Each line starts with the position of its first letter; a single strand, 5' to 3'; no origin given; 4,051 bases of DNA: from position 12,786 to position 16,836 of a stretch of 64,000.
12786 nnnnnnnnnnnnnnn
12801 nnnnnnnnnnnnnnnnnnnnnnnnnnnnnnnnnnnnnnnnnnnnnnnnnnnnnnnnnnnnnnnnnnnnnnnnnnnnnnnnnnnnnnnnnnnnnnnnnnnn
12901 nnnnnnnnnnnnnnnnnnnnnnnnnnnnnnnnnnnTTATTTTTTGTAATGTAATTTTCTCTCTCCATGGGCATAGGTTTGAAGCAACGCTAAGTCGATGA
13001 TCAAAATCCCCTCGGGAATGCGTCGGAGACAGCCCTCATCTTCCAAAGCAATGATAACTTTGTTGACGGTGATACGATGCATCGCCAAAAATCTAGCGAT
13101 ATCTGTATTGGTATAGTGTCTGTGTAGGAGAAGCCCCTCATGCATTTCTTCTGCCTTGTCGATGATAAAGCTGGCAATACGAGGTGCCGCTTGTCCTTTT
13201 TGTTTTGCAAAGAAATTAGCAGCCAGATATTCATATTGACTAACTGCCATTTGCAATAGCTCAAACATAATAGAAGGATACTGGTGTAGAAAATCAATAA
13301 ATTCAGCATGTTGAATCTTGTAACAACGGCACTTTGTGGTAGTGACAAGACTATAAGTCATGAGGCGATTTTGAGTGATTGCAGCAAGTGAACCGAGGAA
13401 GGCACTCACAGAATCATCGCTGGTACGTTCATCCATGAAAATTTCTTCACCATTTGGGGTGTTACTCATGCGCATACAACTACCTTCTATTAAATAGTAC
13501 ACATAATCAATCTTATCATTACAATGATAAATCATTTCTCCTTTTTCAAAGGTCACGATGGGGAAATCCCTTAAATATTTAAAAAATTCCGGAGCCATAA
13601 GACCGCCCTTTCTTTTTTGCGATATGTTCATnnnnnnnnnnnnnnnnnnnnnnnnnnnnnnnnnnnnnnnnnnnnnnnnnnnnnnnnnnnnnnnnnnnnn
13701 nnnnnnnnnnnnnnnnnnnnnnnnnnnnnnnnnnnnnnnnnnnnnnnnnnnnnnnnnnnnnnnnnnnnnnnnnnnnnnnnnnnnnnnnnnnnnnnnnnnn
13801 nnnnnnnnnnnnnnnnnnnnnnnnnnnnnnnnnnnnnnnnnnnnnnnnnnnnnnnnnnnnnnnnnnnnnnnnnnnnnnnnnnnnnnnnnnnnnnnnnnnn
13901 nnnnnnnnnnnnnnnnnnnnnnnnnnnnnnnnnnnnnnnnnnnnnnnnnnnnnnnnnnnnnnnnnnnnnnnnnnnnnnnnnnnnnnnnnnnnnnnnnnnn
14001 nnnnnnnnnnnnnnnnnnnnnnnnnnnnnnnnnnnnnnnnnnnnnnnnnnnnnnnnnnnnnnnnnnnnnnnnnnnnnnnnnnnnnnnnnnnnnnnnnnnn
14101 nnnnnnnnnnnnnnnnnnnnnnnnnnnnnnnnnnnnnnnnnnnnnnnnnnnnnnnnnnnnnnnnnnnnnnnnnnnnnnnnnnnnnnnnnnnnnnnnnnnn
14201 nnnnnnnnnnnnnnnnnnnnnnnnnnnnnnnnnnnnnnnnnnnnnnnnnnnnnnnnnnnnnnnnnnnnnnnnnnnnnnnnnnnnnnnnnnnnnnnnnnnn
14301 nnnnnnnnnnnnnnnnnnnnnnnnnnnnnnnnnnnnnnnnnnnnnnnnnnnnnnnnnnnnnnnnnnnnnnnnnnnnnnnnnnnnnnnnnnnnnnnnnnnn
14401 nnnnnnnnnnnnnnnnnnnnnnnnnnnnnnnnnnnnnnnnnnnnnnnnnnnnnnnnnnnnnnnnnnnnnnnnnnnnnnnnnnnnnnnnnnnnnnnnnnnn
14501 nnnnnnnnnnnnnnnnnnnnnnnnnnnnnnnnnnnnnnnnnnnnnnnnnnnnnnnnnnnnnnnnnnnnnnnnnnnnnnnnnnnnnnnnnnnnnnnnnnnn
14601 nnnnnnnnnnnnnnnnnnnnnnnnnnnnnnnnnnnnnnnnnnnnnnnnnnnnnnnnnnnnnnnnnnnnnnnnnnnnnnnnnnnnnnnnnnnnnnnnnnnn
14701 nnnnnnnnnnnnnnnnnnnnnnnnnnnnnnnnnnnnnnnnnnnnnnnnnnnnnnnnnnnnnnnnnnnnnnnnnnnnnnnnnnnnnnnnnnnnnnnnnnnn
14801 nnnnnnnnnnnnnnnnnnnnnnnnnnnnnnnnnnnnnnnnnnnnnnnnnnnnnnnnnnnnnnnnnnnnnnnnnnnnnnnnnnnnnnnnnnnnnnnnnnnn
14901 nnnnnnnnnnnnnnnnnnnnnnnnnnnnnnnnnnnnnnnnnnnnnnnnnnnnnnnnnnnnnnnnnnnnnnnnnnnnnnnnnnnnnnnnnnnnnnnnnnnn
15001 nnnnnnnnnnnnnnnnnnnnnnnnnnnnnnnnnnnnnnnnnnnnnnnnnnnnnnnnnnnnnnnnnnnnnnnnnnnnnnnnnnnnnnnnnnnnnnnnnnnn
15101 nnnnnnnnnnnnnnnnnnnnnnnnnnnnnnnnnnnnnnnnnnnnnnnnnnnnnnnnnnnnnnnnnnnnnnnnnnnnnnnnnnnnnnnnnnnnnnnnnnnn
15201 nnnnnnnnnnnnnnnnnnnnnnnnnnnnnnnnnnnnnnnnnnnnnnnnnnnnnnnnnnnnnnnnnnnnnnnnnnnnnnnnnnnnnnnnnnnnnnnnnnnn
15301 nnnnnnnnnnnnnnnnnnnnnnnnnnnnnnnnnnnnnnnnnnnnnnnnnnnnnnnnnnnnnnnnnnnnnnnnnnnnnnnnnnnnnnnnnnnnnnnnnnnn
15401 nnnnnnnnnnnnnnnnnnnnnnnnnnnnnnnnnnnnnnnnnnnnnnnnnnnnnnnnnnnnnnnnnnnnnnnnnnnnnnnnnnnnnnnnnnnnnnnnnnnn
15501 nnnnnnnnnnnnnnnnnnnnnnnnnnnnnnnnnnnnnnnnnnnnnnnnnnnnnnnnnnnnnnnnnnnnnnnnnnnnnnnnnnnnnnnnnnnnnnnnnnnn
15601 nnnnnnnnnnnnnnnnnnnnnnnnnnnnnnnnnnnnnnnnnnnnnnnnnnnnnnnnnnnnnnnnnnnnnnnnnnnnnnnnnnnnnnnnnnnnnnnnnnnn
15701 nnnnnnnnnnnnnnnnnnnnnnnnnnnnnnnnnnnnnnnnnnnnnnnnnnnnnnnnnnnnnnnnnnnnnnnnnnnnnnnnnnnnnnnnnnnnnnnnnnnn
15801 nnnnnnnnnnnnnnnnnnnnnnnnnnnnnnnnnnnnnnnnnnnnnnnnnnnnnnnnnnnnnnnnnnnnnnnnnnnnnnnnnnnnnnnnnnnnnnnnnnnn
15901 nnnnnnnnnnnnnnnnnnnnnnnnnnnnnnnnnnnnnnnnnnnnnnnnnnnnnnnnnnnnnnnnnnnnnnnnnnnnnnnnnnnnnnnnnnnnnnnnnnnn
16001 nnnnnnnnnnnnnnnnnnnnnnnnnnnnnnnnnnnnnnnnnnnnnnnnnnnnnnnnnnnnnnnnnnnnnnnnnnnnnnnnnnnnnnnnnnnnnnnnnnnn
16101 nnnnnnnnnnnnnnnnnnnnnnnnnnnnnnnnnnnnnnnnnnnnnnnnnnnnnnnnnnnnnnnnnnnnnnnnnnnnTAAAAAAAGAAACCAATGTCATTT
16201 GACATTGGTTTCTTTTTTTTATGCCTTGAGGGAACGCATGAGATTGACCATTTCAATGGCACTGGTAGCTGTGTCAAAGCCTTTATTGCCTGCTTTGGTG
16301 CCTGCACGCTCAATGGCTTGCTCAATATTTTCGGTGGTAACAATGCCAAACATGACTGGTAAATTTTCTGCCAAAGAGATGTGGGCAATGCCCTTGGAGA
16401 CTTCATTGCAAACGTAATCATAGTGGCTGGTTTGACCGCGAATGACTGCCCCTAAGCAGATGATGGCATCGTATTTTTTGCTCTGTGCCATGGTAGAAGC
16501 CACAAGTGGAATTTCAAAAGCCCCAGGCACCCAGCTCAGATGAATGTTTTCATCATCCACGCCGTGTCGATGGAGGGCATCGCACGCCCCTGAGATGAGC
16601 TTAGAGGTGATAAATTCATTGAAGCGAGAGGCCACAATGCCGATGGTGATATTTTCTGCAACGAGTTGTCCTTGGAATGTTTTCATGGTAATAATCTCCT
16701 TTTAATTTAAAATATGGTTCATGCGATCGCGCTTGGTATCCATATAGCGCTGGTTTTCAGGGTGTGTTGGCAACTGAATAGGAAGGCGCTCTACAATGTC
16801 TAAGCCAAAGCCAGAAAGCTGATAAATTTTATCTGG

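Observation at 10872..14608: Near-identical 17-bp palindromic motif upstream of the ASST gene and of permease B: candidate operator of the local Crp/Fnr paralog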

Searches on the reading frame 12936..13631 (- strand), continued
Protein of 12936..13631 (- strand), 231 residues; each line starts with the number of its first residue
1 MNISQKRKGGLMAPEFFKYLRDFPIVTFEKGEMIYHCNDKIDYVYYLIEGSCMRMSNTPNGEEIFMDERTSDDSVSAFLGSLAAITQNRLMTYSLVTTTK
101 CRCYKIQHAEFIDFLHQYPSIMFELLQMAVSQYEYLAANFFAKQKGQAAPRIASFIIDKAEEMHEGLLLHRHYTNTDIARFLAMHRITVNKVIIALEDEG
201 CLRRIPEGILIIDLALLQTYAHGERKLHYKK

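Call 61: fold_search(model_id=the predicted structure, library=pdb)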
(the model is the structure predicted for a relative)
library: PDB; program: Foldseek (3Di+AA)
matches with E <= 10: 1766; with E <= 0.001: 609
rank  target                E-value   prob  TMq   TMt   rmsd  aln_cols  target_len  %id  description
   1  4cyd_A                1.1e-16  1.00  0.61  0.60   5.8       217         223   20  GlxR bound to cAMP (released 2014-12-17)
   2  3h3u_A                3.2e-16  1.00  0.58  0.59   6.0       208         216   20  Crystal structure of CRP (cAMP receptor Protein) from Mycobacterium tuberculosis (released 2010-02-02)
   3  3d0s_A                3.6e-16  1.00  0.61  0.60   5.9       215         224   20  cAMP receptor protein from m.tuberculosis, cAMP-free form (released 2009-02-03)
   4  4byy_A                8.2e-16  1.00  0.58  0.57   6.1       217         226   21  Apo GlxR (released 2014-07-30)
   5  4a2u_F                1.6e-15  1.00  0.61  0.59   6.1       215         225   20  CRP(CAP) from Myco. Tuberculosis, with cAMP (released 2012-10-10)
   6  3r6s_A                1.7e-15  1.00  0.61  0.60   5.7       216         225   21  Crystal structure of GlxR transcription factor from Corynebacterium glutamicum with cAMP (released 2012-03-28)
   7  3rou_A                2.1e-15  1.00  0.66  0.70   4.5       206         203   17  Domain-domain flexibility leads to allostery within the camp receptor protein (CRP) (released 2012-05-02)
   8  3mzh_A                3.7e-15  1.00  0.59  0.58   6.0       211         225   19  Crystal structure of cAMP receptor protein from mycobacterium tuberculosis in complex with cAMP and its DNA binding el (released 2011-06-08)
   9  4i0b_B                4.0e-15  1.00  0.62  0.68   5.5       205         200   18  structure of the mutant Catabolite gene activator protein H160L (released 2013-10-30)
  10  4a2u_H                4.0e-15  1.00  0.61  0.60   5.8       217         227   21  CRP(CAP) from Myco. Tuberculosis, with cAMP (released 2012-10-10)
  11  3ryp_A                4.5e-15  1.00  0.63  0.68   5.3       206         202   17  Domain-domain flexibility leads to allostery within the camp receptor protein (CRP) (released 2012-05-02)
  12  4ev0_D                4.5e-15  1.00  0.53  0.54  12.5       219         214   16  Crystal Structure of Thermus thermophilus Catabolite Activator Protein (released 2012-06-20)
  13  6dt4_A                4.8e-15  1.00  0.64  0.69   5.0       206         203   17  1.8 Angstrom Resolution Crystal Structure of cAMP-Regulatory Protein from Yersinia pestis in Complex with cAMP (released 2018-06-27)
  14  1zrf_A                5.1e-15  1.00  0.65  0.70   4.8       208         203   17  4 crystal structures of CAP-DNA with all base-pair substitutions at position 6, CAP-[6C;17G]ICAP38 DNA (released 2006-03-21)
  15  3i54_D                6.1e-15  1.00  0.60  0.58   6.0       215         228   20  Crystal structure of MtbCRP in complex with cAMP (released 2009-09-08)
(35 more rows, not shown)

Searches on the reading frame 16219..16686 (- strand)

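Call 7: search_protein_families(library=pfam, proteins=[window:16219-16686:-])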
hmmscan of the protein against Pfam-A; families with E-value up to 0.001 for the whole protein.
window:16219-16686:- (155 aa): 1 family
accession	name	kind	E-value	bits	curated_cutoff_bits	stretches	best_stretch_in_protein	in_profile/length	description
PF00885.24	DMRL_synthase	-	2.1e-61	206.3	26.7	1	13-151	2-139/139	6,7-dimethyl-8-ribityllumazine synthase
